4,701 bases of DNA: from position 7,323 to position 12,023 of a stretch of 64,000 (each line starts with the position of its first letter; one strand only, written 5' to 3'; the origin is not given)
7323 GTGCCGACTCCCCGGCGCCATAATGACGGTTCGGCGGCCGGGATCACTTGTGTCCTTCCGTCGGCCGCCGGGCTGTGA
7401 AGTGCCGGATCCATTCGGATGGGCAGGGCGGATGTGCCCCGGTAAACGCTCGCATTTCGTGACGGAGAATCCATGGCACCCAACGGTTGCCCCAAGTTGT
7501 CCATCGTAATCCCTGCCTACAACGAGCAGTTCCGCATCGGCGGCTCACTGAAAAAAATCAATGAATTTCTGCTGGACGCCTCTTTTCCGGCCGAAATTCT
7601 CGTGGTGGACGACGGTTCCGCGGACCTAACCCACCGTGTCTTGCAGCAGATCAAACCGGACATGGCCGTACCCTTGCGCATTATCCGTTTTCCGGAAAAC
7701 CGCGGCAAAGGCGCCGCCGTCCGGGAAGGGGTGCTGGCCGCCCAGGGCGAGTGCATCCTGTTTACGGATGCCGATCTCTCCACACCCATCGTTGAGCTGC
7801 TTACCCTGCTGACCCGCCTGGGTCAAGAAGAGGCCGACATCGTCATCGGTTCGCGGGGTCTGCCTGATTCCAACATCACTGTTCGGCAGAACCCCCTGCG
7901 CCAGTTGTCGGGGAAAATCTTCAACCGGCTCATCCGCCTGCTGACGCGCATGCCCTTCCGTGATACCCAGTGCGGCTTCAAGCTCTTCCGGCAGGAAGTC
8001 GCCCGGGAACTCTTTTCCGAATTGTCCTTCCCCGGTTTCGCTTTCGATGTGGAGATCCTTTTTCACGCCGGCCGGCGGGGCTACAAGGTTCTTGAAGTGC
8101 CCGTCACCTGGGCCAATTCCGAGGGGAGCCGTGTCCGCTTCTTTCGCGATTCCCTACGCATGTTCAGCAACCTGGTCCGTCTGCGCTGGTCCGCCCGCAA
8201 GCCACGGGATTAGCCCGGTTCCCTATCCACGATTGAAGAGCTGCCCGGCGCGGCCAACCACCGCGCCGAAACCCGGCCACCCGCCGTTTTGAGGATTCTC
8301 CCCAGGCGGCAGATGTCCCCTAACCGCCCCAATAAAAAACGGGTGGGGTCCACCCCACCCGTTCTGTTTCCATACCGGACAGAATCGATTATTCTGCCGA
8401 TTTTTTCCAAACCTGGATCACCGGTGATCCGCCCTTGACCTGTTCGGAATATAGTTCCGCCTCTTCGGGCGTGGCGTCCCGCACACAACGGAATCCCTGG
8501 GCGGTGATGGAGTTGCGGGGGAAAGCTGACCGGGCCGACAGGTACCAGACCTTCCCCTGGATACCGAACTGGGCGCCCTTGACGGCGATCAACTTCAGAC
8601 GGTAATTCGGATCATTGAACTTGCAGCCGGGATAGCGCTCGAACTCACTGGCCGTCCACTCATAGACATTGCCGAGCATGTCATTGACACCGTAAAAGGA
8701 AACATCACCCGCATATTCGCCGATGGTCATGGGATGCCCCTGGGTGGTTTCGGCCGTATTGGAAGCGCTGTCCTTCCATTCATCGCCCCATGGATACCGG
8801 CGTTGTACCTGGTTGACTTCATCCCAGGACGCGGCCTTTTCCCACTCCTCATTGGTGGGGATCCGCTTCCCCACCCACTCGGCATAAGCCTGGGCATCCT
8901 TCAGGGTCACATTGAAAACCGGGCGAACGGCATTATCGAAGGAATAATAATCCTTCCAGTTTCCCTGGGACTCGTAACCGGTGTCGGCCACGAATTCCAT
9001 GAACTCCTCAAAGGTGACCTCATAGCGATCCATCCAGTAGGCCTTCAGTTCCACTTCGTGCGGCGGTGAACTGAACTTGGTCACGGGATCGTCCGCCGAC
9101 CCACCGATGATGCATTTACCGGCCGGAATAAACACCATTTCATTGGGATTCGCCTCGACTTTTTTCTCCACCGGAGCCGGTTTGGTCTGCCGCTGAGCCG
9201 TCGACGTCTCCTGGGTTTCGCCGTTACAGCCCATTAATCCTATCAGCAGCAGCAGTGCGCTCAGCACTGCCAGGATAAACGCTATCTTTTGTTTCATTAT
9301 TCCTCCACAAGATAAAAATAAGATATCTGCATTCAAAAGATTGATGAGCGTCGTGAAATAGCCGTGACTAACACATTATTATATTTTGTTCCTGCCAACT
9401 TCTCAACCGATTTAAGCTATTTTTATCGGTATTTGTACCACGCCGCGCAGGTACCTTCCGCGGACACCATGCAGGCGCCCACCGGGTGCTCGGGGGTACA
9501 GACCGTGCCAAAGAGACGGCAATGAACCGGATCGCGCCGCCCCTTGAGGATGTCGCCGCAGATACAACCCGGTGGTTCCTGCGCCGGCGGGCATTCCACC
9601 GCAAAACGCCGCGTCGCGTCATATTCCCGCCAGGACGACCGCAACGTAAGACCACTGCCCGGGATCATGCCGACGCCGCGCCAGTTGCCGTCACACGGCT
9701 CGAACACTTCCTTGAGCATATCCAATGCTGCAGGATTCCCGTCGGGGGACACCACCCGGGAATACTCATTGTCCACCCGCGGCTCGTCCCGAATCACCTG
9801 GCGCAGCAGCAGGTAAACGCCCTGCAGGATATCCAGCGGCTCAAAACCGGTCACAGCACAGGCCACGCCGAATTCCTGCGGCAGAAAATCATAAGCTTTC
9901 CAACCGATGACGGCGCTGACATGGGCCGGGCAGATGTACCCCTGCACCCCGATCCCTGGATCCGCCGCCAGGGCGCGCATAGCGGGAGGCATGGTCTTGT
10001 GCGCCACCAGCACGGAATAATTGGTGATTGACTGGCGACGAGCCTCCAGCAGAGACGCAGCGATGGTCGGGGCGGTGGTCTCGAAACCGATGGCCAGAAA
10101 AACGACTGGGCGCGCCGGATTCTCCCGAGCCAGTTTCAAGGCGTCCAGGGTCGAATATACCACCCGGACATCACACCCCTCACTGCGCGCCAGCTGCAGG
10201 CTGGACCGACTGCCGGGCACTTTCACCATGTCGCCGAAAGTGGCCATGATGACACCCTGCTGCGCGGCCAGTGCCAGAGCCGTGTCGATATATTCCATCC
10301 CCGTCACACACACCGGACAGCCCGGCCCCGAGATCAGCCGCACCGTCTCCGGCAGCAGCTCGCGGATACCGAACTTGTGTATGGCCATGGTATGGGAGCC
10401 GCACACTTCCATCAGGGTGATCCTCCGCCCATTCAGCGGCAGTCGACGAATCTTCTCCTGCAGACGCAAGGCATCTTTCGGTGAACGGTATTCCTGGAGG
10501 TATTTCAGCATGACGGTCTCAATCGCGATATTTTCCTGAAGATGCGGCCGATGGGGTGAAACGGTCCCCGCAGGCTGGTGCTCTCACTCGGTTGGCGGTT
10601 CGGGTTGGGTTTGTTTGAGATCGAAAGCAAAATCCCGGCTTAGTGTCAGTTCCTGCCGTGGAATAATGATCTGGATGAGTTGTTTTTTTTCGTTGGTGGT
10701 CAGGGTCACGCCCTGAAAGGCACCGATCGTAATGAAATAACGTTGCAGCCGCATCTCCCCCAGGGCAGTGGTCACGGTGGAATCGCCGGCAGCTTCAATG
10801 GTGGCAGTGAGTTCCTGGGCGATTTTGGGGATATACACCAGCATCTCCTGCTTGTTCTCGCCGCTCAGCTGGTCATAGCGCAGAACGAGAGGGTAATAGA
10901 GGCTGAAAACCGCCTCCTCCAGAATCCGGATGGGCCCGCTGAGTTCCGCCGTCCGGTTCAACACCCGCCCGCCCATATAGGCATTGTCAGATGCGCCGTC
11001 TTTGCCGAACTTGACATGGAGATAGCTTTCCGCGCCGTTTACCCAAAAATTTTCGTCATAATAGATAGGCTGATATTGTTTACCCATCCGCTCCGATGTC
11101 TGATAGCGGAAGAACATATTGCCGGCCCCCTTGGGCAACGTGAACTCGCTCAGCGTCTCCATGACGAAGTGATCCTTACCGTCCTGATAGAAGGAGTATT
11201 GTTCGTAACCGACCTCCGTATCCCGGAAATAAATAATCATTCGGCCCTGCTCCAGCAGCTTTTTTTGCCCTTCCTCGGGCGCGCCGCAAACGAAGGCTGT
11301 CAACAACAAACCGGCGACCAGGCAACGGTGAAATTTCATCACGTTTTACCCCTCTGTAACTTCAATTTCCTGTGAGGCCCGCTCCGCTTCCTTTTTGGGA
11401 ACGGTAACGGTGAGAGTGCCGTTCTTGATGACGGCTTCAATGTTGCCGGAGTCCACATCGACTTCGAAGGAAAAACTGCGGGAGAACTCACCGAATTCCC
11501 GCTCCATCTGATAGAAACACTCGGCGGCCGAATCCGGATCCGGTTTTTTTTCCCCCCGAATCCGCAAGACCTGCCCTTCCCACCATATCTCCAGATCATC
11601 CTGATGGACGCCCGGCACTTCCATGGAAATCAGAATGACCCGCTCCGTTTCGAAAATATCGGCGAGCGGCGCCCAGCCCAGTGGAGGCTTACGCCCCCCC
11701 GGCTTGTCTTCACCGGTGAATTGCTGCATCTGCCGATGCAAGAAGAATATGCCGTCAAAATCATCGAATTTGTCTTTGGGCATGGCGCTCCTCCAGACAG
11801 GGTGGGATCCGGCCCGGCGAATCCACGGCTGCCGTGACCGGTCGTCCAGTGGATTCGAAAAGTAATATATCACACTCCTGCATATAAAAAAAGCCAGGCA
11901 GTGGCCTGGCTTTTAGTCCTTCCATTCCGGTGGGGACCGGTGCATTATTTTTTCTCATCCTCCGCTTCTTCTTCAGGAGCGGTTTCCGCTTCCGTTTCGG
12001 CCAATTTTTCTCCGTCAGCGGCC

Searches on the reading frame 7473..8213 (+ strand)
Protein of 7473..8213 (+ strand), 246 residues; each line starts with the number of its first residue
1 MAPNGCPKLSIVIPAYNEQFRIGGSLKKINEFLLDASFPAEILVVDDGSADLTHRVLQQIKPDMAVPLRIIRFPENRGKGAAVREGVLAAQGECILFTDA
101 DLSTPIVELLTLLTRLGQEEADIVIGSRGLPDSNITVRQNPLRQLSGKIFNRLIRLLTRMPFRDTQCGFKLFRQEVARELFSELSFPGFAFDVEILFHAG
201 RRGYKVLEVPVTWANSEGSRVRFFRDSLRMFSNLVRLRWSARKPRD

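Call 3: search_protein_families(library=pfam, proteins=[window:7473-8213:+], max_evalue=0.01)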
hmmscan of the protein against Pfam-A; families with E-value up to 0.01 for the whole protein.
window:7473-8213:+ (246 aa): 4 families
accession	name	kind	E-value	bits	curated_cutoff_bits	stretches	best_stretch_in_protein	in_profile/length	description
PF00535.33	Glycos_transf_2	-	1.1e-28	100.8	23.3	1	10-181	1-168/168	Glycosyl transferase family 2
PF13641.12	Glyco_tranf_2_3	-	0.00011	22.7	27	1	7-102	1-97/230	Glycosyltransferase like family 2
PF10111.15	Glyco_tranf_2_2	-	0.00046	20.2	27.3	1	10-101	1-91/276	Glycosyltransferase like family 2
PF13506.12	Glyco_transf_21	-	0.0056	16.6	21.7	0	80-125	19-64/174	Glycosyl transferase family 21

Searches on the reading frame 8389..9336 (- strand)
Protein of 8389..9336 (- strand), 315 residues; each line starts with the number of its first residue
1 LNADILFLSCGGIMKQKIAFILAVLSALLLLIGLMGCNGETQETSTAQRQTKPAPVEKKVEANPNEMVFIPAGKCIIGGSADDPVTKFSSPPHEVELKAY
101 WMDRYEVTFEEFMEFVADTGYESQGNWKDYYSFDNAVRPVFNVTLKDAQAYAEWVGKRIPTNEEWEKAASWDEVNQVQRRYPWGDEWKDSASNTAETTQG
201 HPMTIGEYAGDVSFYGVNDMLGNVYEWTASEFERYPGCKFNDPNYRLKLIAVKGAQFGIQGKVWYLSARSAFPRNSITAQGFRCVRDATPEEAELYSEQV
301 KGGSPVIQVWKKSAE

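Call 3: search_protein_families(library=pfam, proteins=[window:8389-9336:-], max_evalue=0.01)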
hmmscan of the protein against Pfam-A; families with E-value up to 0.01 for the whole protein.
window:8389-9336:- (315 aa): 1 family
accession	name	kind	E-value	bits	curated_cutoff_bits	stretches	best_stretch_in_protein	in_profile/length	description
PF03781.23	FGE-sulfatase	-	8.4e-43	147.3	23.3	1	65-286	3-255/255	Sulfatase-modifying factor enzyme 1-like domain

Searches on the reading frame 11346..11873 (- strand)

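Call 80: search_protein_families(library=pfam, proteins=[window:11346-11873:-], max_evalue=0.00001)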
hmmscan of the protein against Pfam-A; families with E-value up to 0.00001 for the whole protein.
window:11346-11873:- (175 aa): 1 family
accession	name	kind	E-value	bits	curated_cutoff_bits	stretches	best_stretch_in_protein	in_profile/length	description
PF00011.27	HSP20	-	2.3e-18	66.6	20.8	1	73-172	2-101/102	Hsp20/alpha crystallin family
